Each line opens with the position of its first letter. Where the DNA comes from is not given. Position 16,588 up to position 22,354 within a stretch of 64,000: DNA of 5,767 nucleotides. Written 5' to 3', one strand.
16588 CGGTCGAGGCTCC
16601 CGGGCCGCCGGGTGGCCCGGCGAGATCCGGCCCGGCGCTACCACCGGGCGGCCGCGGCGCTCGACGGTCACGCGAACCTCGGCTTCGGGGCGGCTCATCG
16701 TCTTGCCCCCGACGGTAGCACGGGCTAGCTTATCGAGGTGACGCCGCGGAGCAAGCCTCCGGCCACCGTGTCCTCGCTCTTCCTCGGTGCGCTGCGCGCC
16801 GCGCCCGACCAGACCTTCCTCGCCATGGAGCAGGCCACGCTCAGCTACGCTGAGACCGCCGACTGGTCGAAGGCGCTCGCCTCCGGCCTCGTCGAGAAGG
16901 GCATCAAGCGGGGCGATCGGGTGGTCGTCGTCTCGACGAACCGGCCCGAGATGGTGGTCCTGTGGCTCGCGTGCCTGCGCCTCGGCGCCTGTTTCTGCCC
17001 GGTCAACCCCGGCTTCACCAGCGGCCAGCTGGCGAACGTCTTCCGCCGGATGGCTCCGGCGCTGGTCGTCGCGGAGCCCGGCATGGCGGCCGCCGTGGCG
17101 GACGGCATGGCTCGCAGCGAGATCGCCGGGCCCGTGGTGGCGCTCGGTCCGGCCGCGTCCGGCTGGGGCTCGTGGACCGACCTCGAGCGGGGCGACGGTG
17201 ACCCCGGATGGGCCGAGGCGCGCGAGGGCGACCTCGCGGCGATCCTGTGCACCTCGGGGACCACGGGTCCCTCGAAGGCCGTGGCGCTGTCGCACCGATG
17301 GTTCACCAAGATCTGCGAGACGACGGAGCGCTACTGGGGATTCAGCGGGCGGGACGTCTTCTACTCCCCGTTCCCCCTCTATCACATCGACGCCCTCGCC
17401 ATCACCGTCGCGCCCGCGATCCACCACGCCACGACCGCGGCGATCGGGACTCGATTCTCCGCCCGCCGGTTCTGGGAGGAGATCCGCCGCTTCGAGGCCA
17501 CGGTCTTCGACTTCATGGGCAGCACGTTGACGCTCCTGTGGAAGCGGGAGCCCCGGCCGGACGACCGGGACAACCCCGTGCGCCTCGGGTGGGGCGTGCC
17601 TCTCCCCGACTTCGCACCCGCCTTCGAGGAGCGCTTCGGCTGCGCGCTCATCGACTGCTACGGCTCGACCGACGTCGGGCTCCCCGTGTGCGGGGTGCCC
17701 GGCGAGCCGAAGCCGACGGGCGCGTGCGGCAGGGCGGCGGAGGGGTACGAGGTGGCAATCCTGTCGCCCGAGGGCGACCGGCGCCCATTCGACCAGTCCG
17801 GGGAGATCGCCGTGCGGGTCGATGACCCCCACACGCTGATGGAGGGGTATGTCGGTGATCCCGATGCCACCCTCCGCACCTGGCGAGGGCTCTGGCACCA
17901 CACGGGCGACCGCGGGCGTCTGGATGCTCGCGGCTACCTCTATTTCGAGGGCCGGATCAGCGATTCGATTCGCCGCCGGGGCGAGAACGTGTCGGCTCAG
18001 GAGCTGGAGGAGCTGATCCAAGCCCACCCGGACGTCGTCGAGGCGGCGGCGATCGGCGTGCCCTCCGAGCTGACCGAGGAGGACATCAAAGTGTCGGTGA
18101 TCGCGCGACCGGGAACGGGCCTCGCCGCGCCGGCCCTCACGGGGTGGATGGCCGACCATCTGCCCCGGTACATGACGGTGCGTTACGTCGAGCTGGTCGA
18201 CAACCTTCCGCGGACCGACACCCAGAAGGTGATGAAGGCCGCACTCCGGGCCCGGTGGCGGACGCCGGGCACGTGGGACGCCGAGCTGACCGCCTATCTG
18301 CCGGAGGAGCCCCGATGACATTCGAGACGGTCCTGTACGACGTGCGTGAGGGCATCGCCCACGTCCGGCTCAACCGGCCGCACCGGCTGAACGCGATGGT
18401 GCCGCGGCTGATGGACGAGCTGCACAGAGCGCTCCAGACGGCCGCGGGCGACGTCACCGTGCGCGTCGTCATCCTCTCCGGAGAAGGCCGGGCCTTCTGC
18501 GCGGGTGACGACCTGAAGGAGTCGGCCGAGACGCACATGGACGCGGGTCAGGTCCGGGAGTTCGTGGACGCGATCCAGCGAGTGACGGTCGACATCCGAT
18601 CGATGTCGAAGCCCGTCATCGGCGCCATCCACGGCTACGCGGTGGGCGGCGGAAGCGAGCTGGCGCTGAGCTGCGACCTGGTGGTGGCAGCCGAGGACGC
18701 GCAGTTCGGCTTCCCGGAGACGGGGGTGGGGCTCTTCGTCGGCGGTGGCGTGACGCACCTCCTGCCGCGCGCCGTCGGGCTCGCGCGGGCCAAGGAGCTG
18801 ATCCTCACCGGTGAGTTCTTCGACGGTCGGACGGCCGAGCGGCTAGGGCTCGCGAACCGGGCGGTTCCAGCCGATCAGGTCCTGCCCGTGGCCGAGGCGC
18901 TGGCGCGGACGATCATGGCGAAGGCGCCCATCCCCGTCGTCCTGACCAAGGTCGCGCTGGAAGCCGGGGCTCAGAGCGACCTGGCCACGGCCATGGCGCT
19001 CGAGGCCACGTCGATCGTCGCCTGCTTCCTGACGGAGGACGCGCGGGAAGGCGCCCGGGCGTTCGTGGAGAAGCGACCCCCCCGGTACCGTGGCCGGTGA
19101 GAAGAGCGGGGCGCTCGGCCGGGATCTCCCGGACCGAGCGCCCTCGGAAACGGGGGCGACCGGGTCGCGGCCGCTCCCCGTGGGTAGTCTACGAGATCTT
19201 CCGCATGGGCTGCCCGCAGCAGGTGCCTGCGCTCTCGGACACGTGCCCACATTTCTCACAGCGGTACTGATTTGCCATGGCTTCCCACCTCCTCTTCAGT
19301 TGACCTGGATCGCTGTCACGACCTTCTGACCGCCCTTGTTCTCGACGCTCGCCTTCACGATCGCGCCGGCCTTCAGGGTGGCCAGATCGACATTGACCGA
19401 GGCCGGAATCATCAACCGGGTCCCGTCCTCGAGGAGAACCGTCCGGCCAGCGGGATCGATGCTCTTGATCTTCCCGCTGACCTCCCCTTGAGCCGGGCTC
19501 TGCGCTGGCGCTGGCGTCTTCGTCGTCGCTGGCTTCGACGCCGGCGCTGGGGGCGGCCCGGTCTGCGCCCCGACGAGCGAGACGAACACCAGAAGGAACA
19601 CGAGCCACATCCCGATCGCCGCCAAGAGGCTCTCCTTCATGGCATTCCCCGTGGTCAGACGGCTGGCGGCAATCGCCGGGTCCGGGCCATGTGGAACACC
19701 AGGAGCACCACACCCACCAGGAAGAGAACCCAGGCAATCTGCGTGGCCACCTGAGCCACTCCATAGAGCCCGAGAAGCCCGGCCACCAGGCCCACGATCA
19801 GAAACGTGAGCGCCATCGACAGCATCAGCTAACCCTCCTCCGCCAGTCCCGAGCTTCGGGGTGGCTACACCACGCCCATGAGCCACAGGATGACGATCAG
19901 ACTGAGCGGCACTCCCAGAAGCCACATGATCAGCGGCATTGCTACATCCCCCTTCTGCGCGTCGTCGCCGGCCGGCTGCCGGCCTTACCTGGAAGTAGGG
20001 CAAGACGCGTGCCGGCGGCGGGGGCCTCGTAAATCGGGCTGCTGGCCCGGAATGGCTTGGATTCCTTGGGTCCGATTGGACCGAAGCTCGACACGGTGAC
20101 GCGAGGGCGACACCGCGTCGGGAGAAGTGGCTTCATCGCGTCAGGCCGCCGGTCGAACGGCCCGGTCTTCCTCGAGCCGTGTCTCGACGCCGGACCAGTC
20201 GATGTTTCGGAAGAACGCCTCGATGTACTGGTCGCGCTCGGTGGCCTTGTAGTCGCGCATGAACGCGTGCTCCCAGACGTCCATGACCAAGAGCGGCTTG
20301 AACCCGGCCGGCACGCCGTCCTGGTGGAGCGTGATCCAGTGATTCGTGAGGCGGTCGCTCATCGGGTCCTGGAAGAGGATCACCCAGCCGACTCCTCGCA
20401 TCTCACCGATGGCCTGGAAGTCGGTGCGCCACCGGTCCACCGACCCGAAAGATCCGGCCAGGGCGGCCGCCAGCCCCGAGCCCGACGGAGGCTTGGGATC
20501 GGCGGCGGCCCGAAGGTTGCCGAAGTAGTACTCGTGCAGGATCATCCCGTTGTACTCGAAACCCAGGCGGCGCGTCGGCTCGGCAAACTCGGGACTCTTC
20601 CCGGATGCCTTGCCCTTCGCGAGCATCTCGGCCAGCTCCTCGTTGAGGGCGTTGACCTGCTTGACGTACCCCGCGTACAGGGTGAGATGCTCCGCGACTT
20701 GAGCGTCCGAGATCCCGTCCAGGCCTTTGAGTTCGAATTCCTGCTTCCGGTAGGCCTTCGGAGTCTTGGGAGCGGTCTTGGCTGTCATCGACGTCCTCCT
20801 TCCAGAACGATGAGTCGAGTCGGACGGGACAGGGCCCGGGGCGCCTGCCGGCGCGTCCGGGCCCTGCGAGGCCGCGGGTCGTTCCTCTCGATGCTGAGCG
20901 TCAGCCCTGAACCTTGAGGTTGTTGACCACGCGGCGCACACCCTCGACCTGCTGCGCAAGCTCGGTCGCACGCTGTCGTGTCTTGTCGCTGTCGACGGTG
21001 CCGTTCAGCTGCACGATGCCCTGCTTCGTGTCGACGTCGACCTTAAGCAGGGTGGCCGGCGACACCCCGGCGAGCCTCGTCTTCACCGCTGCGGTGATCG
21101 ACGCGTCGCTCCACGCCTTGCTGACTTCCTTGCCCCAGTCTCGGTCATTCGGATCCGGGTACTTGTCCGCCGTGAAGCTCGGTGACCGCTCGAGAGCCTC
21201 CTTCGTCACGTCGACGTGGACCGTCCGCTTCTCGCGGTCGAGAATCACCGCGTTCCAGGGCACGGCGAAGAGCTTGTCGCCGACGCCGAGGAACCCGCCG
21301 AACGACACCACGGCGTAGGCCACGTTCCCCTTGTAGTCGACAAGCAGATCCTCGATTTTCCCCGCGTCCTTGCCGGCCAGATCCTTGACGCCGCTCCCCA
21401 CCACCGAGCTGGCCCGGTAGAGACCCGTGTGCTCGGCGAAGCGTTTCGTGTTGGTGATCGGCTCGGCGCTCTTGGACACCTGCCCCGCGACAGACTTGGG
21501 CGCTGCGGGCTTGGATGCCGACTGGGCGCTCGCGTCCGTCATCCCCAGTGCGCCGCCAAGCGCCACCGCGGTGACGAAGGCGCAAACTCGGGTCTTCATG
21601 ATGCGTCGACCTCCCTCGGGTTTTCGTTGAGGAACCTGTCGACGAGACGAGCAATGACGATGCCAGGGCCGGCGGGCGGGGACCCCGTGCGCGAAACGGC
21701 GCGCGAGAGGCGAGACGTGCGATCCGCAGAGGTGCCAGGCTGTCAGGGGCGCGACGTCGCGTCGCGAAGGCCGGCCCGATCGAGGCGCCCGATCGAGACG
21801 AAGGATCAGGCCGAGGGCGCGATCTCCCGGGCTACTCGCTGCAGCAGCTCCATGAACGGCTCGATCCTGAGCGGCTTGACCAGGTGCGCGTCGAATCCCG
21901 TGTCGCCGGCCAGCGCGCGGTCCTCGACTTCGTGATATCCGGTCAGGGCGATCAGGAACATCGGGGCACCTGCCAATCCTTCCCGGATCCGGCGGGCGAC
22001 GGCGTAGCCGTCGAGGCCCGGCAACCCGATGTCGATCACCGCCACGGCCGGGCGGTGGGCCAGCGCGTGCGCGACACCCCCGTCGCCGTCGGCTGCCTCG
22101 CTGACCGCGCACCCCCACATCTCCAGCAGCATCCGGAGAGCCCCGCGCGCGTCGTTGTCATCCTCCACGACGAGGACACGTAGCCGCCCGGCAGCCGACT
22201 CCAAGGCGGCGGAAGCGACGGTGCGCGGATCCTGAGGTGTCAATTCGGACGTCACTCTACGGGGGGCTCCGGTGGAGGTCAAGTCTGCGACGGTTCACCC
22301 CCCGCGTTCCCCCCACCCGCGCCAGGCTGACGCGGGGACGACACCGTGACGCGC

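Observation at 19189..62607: Apparent sigma-54-driven general-stress/osmoprotection regulon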

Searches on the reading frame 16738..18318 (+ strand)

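Call 77: search_protein_families(library=pfam, proteins=[window:16738-18318:+], max_evalue=0.001)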
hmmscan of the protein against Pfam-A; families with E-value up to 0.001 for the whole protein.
window:16738-18318:+ (526 aa): 2 families
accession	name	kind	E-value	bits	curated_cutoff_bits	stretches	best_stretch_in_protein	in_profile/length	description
PF00501.34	AMP-binding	-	1.3e-58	199.1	29.9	1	20-371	6-383/384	AMP-binding enzyme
PF13193.12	AMP-binding_C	-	6.4e-13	49.9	24.5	1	422-497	1-76/76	AMP-binding enzyme C-terminal domain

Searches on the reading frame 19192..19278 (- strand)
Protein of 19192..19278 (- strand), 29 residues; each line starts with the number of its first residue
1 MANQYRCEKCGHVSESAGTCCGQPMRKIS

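Call 72: search_protein_families(library=pfam, proteins=[window:19192-19278:-], max_evalue=1)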
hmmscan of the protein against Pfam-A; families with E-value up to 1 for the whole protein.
window:19192-19278:- (29 aa): 2 families
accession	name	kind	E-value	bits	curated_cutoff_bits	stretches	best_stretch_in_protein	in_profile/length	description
PF06397.17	Desulfoferrod_N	-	0.00012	22.1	23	1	4-28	6-36/36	Desulfoferrodoxin, N-terminal domain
PF09723.15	Zn_ribbon_8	-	0.011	16.1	34.4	1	4-16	5-17/41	Zinc ribbon domain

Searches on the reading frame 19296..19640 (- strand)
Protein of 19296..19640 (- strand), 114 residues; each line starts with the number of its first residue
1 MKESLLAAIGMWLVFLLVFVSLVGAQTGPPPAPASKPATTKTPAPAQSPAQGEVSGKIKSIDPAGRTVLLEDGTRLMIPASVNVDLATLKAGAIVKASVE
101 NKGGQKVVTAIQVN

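Call 8: search_protein_families(library=pfam, proteins=[window:19296-19640:-], max_evalue=0.01)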
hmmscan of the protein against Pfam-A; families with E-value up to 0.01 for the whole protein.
window:19296-19640:- (114 aa): 2 families
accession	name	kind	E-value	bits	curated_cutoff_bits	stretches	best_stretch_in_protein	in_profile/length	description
PF11604.15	CusF_Ec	-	3.8e-06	27.1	27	0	83-112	42-71/72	Copper binding periplasmic protein CusF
PF07076.17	DUF1344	-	2.1e-05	24.7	23.1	1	53-112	3-60/60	Protein of unknown function (DUF1344)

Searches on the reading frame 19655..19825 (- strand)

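Call 8: search_protein_families(library=pfam, proteins=[window:19655-19825:-], max_evalue=0.01)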
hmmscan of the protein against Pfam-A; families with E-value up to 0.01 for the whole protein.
window:19655-19825:- (56 aa): 1 family
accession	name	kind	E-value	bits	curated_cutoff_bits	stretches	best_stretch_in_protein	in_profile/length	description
PF07043.18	DUF1328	-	1.8e-10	41.4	27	1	6-43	1-38/39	Protein of unknown function (DUF1328)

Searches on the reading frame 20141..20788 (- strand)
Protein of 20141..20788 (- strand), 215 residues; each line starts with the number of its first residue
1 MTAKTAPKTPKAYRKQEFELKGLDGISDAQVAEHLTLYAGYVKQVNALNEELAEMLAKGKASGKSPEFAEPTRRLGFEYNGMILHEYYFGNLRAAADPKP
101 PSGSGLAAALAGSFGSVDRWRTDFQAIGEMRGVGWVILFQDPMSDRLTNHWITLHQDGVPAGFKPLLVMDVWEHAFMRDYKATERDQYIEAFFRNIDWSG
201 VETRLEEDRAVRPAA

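Call 8: search_protein_families(library=pfam, proteins=[window:20141-20788:-], max_evalue=0.01)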
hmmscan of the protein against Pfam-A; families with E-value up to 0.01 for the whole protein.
window:20141-20788:- (215 aa): 2 families
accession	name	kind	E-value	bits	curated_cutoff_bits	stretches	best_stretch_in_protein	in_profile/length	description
PF02777.23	Sod_Fe_C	-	3.7e-23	82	20.9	1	105-204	4-102/102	Iron/manganese superoxide dismutases, C-terminal domain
PF00081.27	Sod_Fe_N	-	0.005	17.7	27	1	34-92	27-81/82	Iron/manganese superoxide dismutases, alpha-hairpin domain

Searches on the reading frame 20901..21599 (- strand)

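Call 8: search_protein_families(library=pfam, proteins=[window:20901-21599:-], max_evalue=0.01)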
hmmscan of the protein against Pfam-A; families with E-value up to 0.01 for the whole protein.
window:20901-21599:- (232 aa): 2 families
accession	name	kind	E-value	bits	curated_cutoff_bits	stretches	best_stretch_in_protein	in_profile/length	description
PF04972.22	BON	-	8.9e-16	58.4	27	1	164-231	1-68/69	BON domain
PF05239.21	PRC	-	4.4e-13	49.5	21.2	1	61-135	4-77/78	PRC-barrel domain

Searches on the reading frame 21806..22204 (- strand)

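Call 8: search_protein_families(library=pfam, proteins=[window:21806-22204:-], max_evalue=0.01)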
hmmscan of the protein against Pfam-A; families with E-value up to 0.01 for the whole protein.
window:21806-22204:- (132 aa): 1 family
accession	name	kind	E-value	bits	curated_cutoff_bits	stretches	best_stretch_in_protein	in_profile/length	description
PF00072.30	Response_reg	-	8.6e-18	65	30.2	1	10-120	1-109/111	Response regulator receiver domain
